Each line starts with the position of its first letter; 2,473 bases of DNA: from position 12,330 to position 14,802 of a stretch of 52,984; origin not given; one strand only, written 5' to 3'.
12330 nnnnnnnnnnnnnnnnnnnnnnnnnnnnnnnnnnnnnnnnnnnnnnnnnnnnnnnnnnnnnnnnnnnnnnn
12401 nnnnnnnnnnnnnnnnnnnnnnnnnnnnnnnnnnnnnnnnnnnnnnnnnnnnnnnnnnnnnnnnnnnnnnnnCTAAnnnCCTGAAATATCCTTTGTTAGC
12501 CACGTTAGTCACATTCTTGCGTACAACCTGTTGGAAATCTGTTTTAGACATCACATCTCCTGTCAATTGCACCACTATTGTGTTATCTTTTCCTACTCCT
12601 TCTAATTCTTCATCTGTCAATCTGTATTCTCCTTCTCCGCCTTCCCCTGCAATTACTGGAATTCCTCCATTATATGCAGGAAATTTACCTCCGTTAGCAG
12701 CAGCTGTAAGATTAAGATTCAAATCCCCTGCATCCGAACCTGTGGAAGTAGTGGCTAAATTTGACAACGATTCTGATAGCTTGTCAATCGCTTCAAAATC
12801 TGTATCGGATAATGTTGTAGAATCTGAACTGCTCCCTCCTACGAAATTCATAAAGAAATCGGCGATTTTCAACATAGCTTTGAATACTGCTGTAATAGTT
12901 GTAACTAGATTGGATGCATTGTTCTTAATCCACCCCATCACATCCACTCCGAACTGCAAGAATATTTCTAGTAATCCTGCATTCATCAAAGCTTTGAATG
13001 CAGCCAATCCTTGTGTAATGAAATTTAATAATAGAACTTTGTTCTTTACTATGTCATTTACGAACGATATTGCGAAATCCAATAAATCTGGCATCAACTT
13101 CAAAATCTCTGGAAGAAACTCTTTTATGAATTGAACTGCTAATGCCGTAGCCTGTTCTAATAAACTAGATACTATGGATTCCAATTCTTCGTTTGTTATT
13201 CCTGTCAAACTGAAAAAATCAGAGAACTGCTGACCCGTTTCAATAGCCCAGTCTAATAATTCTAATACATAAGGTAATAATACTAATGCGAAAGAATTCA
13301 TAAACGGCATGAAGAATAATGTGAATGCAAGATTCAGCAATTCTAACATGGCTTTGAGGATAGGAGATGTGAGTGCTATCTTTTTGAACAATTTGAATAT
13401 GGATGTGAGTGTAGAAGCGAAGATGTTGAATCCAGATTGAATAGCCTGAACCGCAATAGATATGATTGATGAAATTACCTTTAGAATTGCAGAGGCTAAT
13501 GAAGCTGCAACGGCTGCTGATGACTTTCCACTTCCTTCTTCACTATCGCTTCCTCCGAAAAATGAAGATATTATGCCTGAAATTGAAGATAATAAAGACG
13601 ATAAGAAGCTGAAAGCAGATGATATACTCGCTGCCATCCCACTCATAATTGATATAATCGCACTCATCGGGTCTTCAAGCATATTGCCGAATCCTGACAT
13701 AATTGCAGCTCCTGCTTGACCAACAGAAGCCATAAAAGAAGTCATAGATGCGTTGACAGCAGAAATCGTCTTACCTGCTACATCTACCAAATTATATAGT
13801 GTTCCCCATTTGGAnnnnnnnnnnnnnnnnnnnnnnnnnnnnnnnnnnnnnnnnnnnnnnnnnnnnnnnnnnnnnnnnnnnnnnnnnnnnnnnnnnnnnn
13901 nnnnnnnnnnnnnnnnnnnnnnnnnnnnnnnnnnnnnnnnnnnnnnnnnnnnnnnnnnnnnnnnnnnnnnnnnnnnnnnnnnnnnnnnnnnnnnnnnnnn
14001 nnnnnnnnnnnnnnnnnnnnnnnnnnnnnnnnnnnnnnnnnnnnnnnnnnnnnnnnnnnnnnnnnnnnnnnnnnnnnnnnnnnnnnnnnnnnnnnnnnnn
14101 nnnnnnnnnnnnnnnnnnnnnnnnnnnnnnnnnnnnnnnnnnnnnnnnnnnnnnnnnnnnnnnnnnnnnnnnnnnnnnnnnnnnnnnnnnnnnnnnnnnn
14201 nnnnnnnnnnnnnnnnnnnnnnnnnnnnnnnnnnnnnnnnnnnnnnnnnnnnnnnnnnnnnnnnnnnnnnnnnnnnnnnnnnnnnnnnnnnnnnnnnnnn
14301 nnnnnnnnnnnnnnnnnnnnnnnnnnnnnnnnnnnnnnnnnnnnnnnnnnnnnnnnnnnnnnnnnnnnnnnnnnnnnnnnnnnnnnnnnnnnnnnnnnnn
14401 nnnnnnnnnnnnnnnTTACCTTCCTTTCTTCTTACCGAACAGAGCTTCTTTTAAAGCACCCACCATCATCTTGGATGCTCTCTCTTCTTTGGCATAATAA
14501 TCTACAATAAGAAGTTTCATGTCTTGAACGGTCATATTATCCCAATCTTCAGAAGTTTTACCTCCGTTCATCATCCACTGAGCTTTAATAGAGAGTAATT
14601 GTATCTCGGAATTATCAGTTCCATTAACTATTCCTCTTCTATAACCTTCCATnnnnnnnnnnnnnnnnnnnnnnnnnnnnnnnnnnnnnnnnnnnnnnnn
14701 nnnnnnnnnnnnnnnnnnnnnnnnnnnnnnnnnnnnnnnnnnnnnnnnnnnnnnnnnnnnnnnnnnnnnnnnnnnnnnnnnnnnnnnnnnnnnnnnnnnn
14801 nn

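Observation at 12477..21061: Three paralogous tape-measure-like genes, two of them placed upstream of the major tail protein gene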

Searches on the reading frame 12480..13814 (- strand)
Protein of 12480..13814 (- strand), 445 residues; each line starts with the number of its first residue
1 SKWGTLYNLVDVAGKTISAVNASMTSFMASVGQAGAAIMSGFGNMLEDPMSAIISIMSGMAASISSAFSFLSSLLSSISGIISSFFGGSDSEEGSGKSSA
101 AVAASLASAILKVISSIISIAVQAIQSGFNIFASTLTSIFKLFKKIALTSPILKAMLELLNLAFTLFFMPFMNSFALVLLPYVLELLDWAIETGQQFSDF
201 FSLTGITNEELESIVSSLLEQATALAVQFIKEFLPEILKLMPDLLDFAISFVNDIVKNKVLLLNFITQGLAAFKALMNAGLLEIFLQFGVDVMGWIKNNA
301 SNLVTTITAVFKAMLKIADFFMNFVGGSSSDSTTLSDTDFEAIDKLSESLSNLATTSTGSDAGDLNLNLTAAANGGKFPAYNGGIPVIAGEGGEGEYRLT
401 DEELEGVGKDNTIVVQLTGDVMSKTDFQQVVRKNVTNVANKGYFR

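Call 52: search_protein_representatives(alignment_id=A5)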
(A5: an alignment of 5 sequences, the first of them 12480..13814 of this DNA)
Query: 5 sequences, 693 profile positions. Proteins with E-value up to 0.001 (for the whole library): 325; up to 1e-10: 144; up to 1e-30: 56. The best 150 are listed.
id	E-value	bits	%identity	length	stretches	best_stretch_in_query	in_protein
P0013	0.0e+00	1016.1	-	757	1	12-693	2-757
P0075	1.5e-291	985.6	-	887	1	1-693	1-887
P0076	1.1e-196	672.0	-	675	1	69-693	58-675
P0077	4.6e-179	613.8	-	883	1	47-693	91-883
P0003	1.9e-170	585.3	-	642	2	74-570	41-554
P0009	8.7e-136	470.7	-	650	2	20-568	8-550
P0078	1.4e-115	403.9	-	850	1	138-688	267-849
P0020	8.3e-115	401.4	-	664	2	23-557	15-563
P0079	1.3e-110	387.5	-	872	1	52-693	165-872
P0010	5.4e-110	385.5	-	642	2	103-541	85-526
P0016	3.1e-107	376.3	-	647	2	53-560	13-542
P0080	5.5e-102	359.0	-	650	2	215-545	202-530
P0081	2.3e-101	356.9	-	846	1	215-693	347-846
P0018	2.6e-100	353.4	-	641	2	153-541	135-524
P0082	2.2e-97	343.8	-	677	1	107-693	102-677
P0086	3.6e-94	333.2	-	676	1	20-693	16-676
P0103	3.3e-61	224.2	-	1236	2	208-542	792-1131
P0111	2.0e-55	205.1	-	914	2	235-544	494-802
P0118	4.4e-48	180.8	-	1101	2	229-545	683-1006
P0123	9.4e-37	143.4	-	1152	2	226-556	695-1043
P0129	1.6e-23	99.6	-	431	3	524-692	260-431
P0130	2.7e-23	98.9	-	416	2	534-683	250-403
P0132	2.6e-22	95.7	-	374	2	533-689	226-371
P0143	4.0e-19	85.1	-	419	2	356-409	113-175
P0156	3.4e-17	78.8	-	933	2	526-655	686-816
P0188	4.2e-13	65.2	-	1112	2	512-655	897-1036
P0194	9.3e-13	64.1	-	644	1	348-654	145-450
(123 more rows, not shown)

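Call 54: find_encoding_contigs(protein=P0129, flank=10000, max_places=2)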
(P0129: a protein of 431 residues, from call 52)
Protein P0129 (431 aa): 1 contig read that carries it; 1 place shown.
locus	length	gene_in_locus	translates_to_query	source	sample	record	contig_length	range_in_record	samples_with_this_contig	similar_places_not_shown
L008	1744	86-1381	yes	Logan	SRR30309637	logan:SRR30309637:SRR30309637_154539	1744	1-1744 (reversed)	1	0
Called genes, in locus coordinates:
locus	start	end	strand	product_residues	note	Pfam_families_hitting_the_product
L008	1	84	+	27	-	?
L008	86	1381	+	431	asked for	-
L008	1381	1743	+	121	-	?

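Call 55: search_protein_families(library=pfam, proteins=[P0129, P0130, P0132, P0143, P0103, P0156, P0194, P0118, P0123, P0188], max_evalue=0.01)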
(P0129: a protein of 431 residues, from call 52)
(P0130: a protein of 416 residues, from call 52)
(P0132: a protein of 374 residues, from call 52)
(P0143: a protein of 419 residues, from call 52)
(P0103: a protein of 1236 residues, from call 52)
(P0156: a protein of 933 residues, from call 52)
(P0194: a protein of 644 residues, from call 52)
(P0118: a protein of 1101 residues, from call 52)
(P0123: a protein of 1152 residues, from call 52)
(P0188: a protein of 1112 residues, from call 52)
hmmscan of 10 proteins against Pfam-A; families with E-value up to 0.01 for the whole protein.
P0129 (431 aa): 0 families

P0130 (416 aa): 0 families

P0132 (374 aa): 0 families

P0143 (419 aa): 0 families

P0103 (1236 aa): 0 families

P0156 (933 aa): 0 families

P0194 (644 aa): 0 families

P0118 (1101 aa): 0 families

P0123 (1152 aa): 0 families

P0188 (1112 aa): 0 families

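Call 56: search_dna_similar(query=P0143, collection=phages, mode=protein, max_evalue=0.001)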
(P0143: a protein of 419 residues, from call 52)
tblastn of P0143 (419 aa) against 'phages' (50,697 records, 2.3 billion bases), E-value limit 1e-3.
Records with a match: 2; places in all: 2; records where one place covers at least 80% of the query: 0.
Best place of each record, by identity: <60% 2.
By first word of the organism name: Caudoviricetes 2.
By host as written in the record: Methanomassiliicoccales 2.
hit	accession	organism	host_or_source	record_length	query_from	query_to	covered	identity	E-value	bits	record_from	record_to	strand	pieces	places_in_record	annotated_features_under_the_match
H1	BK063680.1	Caudoviricetes sp. vir335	Methanomassiliicoccales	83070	111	419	74%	39.0%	9e-55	201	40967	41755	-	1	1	hypothetical protein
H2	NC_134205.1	Caudoviricetes sp. vir335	Methanomassiliicoccales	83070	111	419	74%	39.0%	9e-55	201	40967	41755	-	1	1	hypothetical protein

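Call 57: search_dna_similar(query=P0103, collection=phages, mode=protein, max_evalue=0.001)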
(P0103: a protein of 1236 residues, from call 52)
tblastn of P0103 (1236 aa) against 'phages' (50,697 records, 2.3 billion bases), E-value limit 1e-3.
Records with a match: 2; places in all: 2; records where one place covers at least 80% of the query: 0.
Best place of each record, by identity: <60% 2.
By first word of the organism name: Caudoviricetes 2.
By host as written in the record: Methanomassiliicoccales 2.
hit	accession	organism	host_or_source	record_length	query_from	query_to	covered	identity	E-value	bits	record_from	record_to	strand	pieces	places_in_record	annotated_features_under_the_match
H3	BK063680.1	Caudoviricetes sp. vir335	Methanomassiliicoccales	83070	948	1236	23%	26.7%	6e-11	74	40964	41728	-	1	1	hypothetical protein | tail fiber assembly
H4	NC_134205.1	Caudoviricetes sp. vir335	Methanomassiliicoccales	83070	948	1236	23%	26.7%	6e-11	74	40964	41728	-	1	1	hypothetical protein | tail fiber assembly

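Call 58: get_annotated_region(hit=H1, flank=15000)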
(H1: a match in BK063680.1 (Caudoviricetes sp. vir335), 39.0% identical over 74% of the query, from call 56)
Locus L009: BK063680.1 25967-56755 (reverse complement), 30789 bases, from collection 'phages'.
description: TPA_asm: Caudoviricetes sp. vir335 genomic sequence.
organism: Caudoviricetes sp. vir335 (NCBI taxid 3068357)
taxonomy: Viruses; Duplodnaviria; Heunggongvirae; Uroviricota; Caudoviricetes
host: Methanomassiliicoccales; source: fecal sample from an adult baboon; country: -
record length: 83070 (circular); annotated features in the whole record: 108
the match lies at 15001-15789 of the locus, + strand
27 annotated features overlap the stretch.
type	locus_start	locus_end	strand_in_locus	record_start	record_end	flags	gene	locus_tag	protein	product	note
CDS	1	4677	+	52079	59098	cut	-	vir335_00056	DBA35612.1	hypothetical protein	-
CDS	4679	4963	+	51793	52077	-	-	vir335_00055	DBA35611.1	hypothetical protein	phrog_29156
CDS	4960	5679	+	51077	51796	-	-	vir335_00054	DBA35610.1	ParB-like partition protein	phrog_620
CDS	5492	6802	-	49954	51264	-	-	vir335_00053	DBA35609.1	radical SAM domain protein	phrog_9298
CDS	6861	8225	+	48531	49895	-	-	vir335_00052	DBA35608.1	DNA helicase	phrog_62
CDS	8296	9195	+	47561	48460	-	-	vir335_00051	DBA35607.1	Erf-like ssDNA annealing protein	phrog_155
CDS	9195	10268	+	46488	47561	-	-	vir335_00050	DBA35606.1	RecE-like recombination exonuclease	phrog_434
CDS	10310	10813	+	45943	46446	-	-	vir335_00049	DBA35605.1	hypothetical protein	-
CDS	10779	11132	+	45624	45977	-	-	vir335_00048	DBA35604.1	hypothetical protein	-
CDS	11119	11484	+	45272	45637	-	-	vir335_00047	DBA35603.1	hypothetical protein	-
CDS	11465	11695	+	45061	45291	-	-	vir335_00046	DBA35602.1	hypothetical protein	-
CDS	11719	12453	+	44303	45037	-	-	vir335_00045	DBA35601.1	hypothetical protein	phrog_17057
CDS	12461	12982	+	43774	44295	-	-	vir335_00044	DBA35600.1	hypothetical protein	-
CDS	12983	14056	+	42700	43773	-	-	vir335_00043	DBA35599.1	major tail protein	-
CDS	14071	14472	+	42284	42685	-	-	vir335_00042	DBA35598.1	hypothetical protein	-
CDS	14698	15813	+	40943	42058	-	-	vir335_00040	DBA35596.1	hypothetical protein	-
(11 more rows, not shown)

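Call 62: find_encoding_contigs(protein=P0103, flank=10000, max_places=1)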
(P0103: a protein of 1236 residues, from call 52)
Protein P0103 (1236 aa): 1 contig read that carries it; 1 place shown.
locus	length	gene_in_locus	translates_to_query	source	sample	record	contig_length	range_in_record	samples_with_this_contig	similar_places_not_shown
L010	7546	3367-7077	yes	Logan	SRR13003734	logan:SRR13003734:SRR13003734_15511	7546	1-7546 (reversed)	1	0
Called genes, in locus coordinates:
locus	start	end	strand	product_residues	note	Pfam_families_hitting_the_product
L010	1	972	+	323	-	?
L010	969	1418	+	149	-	-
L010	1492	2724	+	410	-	-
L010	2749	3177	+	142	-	-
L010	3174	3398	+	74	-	-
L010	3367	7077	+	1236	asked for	-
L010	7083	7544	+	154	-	?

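Call 63: find_encoding_contigs(protein=P0123, flank=10000, max_places=1)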
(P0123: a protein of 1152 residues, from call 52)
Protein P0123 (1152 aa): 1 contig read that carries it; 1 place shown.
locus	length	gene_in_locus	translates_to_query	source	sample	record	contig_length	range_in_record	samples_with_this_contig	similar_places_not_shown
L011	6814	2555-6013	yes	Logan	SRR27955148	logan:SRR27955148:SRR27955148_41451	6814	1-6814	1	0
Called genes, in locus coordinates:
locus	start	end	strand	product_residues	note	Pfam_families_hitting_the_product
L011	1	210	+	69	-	?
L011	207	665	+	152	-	-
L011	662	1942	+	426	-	-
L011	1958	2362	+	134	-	-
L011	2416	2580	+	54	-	-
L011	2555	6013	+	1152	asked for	-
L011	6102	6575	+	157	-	-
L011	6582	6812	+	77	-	?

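Call 74: search_protein_families(library=phrogs, proteins=[P0118, P0103, P0123, P0143, P0129, P0156, P0111, L009:14698-15813:+], max_evalue=0.01)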
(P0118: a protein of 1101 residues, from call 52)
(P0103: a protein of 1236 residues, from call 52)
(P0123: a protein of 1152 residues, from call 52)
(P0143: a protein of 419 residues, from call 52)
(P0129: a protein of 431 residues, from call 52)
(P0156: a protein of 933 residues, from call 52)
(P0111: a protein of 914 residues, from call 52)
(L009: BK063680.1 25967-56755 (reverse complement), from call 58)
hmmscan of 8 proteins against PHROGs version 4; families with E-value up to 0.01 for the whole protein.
P0118 (1101 aa): 3 families
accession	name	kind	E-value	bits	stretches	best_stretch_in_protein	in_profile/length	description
phrog_1535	-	tail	1.5e-06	27.7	1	826-1062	695-891/1152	tail length tape measure protein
phrog_1272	-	tail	3.7e-05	22.6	1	784-1034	837-1074/1606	tail length tape measure protein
phrog_58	-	tail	0.00013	21.4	1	702-1047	474-860/1544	tail length tape measure protein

P0103 (1236 aa): 0 families

P0123 (1152 aa): 3 families
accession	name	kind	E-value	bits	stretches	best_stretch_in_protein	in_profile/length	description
phrog_4200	-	tail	1.4e-10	41.3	1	793-1072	278-510/732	tail length tape measure protein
phrog_5493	-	tail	6.5e-10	39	1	653-1078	573-975/1102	tail length tape measure protein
phrog_1535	-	tail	1.3e-09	37.8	1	681-1075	571-1004/1152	tail length tape measure protein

P0143 (419 aa): 3 families
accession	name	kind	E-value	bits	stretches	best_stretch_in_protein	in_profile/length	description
phrog_305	-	tail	2.1e-05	24.3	1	87-325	349-618/1001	tail length tape measure protein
phrog_1535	-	tail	0.00026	20.2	1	114-267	686-838/1152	tail length tape measure protein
phrog_22221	-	unknown function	0.0087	17.2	0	386-408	49-70/74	-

P0129 (431 aa): 0 families

P0156 (933 aa): 0 families

P0111 (914 aa): 1 family
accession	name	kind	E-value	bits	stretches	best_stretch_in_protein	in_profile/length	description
phrog_305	-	tail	2.6e-07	30.7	1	591-841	396-646/1001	tail length tape measure protein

L009:14698-15813:+ (371 aa): 2 families
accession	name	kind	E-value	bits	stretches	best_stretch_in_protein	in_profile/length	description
phrog_1535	-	tail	5.5e-07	29.1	1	65-280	656-844/1152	tail length tape measure protein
phrog_4197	-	tail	0.0015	17.2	1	115-293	668-839/1783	tail length tape measure protein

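Call 78: find_encoding_contigs(protein=P0086, flank=10000, max_places=1)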
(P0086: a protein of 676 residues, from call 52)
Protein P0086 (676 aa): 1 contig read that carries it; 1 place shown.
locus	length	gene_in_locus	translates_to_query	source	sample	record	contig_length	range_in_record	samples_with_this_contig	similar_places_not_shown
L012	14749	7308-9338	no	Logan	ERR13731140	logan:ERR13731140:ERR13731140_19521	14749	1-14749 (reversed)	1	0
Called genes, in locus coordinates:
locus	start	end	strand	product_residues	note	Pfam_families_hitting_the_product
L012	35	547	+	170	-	-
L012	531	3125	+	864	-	-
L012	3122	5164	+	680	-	-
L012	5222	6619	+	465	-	-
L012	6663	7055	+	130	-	-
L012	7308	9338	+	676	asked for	-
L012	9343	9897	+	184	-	-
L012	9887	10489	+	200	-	-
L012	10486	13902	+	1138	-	PF02839:CBM_5_12, PF21882:Gp53-like_C (weak)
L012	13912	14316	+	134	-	-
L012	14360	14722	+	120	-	-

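Call 79: find_encoding_contigs(protein=P0118, flank=10000, max_places=1)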
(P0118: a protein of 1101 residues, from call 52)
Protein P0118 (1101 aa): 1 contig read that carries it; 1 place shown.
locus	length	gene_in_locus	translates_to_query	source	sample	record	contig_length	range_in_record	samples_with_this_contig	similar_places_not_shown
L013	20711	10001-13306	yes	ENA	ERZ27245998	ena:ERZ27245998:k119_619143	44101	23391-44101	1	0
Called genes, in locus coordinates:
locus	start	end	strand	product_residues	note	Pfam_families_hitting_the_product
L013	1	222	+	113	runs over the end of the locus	-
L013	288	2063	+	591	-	-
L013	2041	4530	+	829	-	-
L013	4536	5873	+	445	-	-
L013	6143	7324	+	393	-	-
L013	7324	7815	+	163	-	-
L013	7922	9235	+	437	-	-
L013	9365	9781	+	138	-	-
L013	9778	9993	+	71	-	-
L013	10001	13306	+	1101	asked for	-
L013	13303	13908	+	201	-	-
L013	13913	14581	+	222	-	-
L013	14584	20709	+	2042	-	?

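Call 81: search_protein_families(library=phrogs, proteins=[L009:17330-19255:+, L009:15792-17333:+, L013:13303-13908:+, L013:13913-14581:+, L013:7324-7815:+], max_evalue=0.01)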
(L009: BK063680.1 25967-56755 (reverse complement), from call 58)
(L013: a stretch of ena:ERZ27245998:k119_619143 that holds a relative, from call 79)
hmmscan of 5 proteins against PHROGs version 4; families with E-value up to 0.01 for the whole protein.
L009:17330-19255:+ (641 aa): 1 family
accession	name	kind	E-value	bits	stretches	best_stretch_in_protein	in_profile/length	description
phrog_11232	-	unknown function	0.0081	16.8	0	484-522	97-138/236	-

L009:15792-17333:+ (513 aa): 3 families
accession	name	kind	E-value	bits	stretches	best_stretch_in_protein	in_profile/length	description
phrog_863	-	tail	3.1e-11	43.9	1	197-506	367-601/690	tail fiber assembly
phrog_2295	-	unknown function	0.00012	21.8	1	251-435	577-743/1183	-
phrog_754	-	tail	0.00049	20.8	1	222-500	22-293/325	minor tail protein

L013:13303-13908:+ (201 aa): 0 families

L013:13913-14581:+ (222 aa): 0 families

L013:7324-7815:+ (163 aa): 0 families

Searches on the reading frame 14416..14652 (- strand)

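Call 8: search_protein_families(library=pfam, proteins=[window:14416-14652:-], max_evalue=0.1)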
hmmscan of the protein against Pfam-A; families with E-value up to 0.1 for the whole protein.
window:14416-14652:- (78 aa): 1 family
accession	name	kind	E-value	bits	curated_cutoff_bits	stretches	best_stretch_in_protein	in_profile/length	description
PF23816.1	DUF7187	-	0.013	16.3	27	1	33-71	10-46/71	Family of unknown function (DUF7187)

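Call 9: search_protein_families(library=phrogs, proteins=[window:14416-14652:-], max_evalue=0.1)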
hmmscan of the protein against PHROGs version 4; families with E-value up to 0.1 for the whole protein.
window:14416-14652:- (78 aa): 1 family
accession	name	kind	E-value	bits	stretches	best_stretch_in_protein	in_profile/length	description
phrog_2769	-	unknown function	0.079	13.6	1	29-75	118-164/239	-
